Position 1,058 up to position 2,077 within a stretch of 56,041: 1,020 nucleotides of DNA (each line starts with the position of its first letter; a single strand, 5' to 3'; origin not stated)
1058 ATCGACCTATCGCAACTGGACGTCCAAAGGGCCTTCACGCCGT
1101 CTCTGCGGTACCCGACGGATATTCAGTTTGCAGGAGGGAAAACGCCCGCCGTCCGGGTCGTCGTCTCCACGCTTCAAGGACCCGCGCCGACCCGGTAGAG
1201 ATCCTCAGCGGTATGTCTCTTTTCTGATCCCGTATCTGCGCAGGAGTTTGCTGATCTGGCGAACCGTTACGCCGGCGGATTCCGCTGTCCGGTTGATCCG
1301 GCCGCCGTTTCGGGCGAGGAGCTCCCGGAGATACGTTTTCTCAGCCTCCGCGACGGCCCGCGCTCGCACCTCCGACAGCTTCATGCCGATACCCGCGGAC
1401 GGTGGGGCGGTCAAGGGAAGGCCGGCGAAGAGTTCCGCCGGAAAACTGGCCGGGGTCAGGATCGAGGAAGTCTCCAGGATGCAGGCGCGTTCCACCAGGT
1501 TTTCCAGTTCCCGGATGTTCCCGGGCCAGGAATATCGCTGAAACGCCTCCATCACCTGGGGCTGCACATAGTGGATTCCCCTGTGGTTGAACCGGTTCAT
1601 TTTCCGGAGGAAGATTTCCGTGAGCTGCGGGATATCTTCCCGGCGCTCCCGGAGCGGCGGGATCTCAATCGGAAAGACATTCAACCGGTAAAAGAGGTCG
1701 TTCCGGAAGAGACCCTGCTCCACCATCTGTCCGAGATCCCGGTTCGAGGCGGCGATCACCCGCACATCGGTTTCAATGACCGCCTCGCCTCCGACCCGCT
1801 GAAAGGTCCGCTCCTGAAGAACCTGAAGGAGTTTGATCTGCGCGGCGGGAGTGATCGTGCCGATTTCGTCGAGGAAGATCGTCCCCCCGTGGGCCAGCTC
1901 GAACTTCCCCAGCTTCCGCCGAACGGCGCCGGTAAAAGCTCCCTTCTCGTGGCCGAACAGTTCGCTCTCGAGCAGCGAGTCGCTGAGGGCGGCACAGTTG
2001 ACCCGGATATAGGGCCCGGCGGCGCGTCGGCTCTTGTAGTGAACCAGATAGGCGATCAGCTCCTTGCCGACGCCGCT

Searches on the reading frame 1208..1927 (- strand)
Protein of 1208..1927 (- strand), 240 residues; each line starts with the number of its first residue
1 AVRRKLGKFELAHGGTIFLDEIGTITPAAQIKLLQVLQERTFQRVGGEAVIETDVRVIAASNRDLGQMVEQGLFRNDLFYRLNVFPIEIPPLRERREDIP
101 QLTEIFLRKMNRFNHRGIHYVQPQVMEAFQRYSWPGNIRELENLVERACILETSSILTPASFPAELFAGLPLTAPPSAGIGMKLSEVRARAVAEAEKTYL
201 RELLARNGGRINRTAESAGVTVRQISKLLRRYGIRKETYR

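Call 33: find_homologous_proteins(query=window:1208-1927:-, max_evalue=1e-60)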
Query seq(240 aa) (240 aa): 484 proteins with E <= 1e-60 among 8000 candidates; the best 120 are listed.
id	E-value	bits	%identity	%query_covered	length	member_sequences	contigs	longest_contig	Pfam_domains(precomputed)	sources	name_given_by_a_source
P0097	4.6e-135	466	88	100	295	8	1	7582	PF00158.33,PF25601.2,PF02954.26,PF14532.13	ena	-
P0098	3.3e-127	441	85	100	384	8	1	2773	PF00158.33,PF25601.2,PF00004.36,PF14532.13,PF07728.21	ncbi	-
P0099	7.9e-127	439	85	100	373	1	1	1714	PF00158.33,PF25601.2,PF00004.36,PF14532.13,PF07728.21,PF13191.13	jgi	jgi:DNA-binding NtrC family response regulator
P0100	5.3e-126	437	85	100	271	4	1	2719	PF00158.33,PF25601.2,PF14532.13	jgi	jgi:transcriptional regulator with GAF, ATPase, and Fis domain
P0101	3.0e-125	434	84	100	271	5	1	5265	PF00158.33,PF25601.2,PF02954.26,PF14532.13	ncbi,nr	ncbi:MAG: hypothetical protein AUK26_08195 [Syntrophaceae bacterium CG2_30_58_14]|nr:MAG: hypothetic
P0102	1.0e-124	433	83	100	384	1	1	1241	PF00158.33,PF25601.2,PF02954.26,PF00004.36,PF14532.13,PF07728.21,PF13191.13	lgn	-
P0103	2.5e-117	408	77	100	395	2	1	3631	PF00158.33,PF25601.2,PF00004.36,PF14532.13,PF07728.21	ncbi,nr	ncbi:MAG: sigma-54-dependent Fis family transcriptional regulator, partial [Deltaproteobacteria bact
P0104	3.5e-116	405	78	100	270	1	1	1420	PF00158.33,PF25601.2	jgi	jgi:transcriptional regulator with GAF, ATPase, and Fis domain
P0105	1.5e-115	403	77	100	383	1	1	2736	PF00158.33,PF25601.2,PF02954.26,PF00004.36,PF14532.13,PF07728.21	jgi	jgi:DNA-binding NtrC family response regulator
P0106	1.1e-106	374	99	72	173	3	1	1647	PF25601.2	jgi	-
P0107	2.0e-102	360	69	100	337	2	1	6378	PF00158.33,PF25601.2,PF14532.13,PF07728.21,PF01078.28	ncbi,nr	ncbi:MAG TPA: sigma-54 dependent transcriptional regulator, partial [Syntrophales bacterium]|nr:sigm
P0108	1.5e-96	340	84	78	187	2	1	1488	PF00158.33,PF25601.2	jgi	jgi:two-component system response regulator AtoC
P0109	8.2e-96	338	65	100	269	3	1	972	PF00158.33,PF25601.2,PF02954.26,PF14532.13,PF07728.21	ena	-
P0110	8.8e-96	338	75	85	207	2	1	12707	PF00158.33,PF25601.2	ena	-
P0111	1.4e-95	337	65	100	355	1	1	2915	PF00158.33,PF07724.21,PF25601.2,PF14532.13,PF07728.21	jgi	jgi:transcriptional regulator with GAF, ATPase, and Fis domain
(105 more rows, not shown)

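Call 34: find_encoding_contigs(protein=P0097, flank=6000, max_places=3)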
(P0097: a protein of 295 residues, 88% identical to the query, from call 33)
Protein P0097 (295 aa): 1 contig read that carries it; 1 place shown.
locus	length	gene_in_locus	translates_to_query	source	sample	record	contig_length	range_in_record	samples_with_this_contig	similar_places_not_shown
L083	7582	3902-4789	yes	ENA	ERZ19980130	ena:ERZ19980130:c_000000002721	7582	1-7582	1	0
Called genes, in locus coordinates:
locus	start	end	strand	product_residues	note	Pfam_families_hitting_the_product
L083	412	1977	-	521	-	PF07969:Amidohydro_3, PF01979:Amidohydro_1 (faint)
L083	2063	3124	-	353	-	PF01544:CorA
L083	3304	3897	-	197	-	-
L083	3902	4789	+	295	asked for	PF00158:Sigma54_activat, PF14532:Sigma54_activ_2 (weak), PF02954:HTH_8 (faint), PF25601:AAA_lid_14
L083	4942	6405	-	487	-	PF19293:CdaA_N (weak), PF02457:DAC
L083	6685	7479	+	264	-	PF00205:TPP_enzyme_M (faint), PF02146:SIR2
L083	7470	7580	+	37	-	?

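Call 35: find_encoding_contigs(protein=P0106, flank=3000, max_places=3)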
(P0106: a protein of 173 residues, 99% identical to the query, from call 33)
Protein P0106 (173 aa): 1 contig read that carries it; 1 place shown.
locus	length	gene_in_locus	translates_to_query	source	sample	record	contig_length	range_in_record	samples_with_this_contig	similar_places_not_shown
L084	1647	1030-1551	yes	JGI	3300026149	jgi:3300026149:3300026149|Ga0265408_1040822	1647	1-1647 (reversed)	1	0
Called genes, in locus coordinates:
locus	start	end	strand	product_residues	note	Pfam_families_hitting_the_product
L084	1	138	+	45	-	?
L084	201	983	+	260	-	PF00072:Response_reg, PF13191:AAA_16 (faint), PF00158:Sigma54_activat, PF14532:Sigma54_activ_2 (weak)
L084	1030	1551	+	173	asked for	PF25601:AAA_lid_14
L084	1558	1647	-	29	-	?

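Call 36: find_encoding_contigs(protein=P0101, flank=6000, max_places=3)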
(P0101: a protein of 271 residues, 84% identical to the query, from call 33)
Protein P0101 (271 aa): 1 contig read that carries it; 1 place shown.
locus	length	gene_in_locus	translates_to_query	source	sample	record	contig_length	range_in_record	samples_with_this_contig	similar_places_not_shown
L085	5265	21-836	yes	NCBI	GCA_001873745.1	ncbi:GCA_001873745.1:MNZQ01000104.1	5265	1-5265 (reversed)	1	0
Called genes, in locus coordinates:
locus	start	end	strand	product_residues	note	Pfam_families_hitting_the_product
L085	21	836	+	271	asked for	PF00158:Sigma54_activat, PF02954:HTH_8 (faint), PF14532:Sigma54_activ_2 (weak), PF25601:AAA_lid_14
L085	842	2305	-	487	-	PF19293:CdaA_N (weak), PF02457:DAC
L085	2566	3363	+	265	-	PF00205:TPP_enzyme_M (faint), PF02146:SIR2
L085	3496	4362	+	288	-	PF05742:TANGO2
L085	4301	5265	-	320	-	PF03783:CsgG (faint), PF07719:TPR_2 (faint), PF13432:TPR_16 (weak)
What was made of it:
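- It shares synteny (activator converging on cdaA) with Syntrophaceae genomes (calls 34, 36).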
